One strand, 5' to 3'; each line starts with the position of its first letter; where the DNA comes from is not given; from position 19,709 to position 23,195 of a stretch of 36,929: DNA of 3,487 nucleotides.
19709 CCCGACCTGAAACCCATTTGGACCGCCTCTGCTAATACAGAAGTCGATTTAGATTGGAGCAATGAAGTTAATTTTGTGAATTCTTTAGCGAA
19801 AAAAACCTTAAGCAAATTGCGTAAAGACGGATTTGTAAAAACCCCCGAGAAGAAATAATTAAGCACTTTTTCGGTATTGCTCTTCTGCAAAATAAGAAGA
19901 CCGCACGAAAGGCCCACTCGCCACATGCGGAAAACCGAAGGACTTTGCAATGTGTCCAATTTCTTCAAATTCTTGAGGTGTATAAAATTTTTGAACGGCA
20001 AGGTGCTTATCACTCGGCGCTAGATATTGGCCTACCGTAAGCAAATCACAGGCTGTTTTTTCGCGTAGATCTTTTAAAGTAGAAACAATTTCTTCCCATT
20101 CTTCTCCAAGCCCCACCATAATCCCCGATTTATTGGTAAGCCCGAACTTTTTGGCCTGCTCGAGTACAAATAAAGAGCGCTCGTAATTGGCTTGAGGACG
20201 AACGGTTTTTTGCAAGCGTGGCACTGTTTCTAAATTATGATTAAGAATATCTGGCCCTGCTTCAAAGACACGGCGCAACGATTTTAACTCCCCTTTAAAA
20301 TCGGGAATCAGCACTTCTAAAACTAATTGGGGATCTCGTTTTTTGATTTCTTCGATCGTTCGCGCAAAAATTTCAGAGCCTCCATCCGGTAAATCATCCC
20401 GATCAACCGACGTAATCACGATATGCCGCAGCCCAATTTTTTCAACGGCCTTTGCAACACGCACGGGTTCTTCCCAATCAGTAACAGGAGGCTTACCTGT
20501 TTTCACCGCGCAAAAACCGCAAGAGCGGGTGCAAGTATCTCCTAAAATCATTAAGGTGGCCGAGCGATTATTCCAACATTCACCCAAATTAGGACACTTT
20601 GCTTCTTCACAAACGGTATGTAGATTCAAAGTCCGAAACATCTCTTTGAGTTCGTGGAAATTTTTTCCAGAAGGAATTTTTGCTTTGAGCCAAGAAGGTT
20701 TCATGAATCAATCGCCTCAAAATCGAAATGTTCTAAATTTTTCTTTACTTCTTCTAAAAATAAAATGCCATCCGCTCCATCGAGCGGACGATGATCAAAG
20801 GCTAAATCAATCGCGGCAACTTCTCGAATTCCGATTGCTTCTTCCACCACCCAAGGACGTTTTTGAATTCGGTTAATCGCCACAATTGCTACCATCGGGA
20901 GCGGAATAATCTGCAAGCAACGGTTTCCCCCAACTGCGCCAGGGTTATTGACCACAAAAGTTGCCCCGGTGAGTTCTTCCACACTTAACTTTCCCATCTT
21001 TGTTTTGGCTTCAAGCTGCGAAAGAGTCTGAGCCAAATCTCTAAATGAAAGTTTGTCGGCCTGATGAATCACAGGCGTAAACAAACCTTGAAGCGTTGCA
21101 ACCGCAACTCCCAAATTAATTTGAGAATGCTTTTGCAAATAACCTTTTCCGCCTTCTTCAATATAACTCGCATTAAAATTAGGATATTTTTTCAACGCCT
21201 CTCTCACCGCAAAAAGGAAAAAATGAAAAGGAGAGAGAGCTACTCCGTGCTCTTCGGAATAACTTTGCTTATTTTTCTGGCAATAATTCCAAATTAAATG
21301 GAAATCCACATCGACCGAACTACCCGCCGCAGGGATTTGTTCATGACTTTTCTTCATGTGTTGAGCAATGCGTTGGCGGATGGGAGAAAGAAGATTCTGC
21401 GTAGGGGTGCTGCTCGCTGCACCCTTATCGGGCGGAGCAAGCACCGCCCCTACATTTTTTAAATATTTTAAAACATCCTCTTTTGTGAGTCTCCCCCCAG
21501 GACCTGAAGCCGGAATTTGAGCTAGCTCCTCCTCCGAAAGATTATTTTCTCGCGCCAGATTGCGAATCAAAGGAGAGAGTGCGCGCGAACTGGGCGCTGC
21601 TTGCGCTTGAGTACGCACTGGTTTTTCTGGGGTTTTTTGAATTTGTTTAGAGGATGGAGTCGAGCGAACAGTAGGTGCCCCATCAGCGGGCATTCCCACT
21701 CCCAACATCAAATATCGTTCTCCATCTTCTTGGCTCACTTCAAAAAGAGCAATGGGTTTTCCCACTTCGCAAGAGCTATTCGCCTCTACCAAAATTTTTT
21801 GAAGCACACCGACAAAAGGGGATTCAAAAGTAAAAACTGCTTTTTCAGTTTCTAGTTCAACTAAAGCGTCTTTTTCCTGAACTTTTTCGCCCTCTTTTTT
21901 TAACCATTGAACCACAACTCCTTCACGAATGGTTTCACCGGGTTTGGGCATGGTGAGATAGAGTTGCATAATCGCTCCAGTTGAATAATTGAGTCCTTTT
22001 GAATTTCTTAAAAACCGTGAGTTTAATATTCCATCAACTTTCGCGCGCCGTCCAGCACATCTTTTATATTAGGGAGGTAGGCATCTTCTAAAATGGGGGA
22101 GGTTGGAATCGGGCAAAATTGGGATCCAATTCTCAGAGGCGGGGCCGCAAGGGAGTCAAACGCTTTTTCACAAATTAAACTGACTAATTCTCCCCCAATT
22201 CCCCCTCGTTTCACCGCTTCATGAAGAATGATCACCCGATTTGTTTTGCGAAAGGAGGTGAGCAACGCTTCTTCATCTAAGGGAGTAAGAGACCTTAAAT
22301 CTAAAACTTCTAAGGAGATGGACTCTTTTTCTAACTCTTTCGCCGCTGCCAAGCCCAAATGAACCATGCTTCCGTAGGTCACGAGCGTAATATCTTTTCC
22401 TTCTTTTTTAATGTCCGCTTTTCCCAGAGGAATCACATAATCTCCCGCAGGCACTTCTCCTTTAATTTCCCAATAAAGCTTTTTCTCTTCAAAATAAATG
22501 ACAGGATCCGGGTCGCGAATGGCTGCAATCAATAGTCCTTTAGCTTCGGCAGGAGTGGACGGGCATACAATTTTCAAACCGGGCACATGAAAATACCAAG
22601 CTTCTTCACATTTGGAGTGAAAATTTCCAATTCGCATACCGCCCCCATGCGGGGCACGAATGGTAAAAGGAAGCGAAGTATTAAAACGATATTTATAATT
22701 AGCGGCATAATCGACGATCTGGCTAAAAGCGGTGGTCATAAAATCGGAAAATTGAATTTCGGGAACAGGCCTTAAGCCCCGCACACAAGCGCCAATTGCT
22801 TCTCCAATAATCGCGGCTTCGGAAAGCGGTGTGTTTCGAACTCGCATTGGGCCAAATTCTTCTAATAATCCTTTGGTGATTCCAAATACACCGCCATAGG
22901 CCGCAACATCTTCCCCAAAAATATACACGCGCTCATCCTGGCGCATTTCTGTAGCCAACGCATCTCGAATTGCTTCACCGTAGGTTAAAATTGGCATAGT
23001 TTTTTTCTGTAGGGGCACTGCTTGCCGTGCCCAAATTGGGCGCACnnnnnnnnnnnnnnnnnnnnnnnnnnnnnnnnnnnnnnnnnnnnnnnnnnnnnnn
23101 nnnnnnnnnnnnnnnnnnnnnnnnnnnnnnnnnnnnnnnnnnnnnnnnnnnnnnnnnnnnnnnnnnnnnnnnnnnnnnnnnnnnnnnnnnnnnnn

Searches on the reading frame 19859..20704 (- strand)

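Call 10: search_protein_families(library=pfam, proteins=[window:19859-20704:-])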
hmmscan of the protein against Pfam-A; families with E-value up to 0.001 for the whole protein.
window:19859-20704:- (281 aa): 2 families
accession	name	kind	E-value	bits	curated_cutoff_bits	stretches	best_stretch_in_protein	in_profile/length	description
PF04055.27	Radical_SAM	-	3.5e-25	89.6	29.5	1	52-213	1-166/166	Radical SAM superfamily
PF16881.10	LIAS_N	-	5.6e-17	62.4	27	1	3-37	62-96/96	N-terminal domain of lipoyl synthase of Radical_SAM family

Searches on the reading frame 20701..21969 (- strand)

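Call 10: search_protein_families(library=pfam, proteins=[window:20701-21969:-])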
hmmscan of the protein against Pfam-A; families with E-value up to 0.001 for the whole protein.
window:20701-21969:- (422 aa): 3 families
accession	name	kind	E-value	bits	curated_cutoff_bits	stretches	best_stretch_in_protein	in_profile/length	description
PF00198.28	2-oxoacid_dh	-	2e-60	204.6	23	1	190-415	5-227/232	2-oxoacid dehydrogenases acyltransferase (catalytic domain)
PF00364.28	Biotin_lipoyl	-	1.7e-18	66.7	22.1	1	5-74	3-71/73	Biotin-requiring enzyme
PF02817.22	E3_binding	-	2.7e-11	43.9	23.7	1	131-167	3-36/36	e3 binding domain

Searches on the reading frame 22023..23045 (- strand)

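Call 10: search_protein_families(library=pfam, proteins=[window:22023-23045:-])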
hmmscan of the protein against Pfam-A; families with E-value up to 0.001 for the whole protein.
window:22023-23045:- (340 aa): 3 families
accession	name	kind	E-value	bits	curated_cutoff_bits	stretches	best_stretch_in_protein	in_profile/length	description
PF02779.29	Transket_pyr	-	7e-37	127.2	27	1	21-191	4-172/174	Transketolase, pyrimidine binding domain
PF02780.25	Transketolase_C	-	2.6e-36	124.7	25.9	1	208-330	1-124/124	Transketolase, C-terminal domain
PF22613.1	Transketolase_C_1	-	0.00026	21.6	27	1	215-259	10-54/113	Transketolase-like TK C-terminal domain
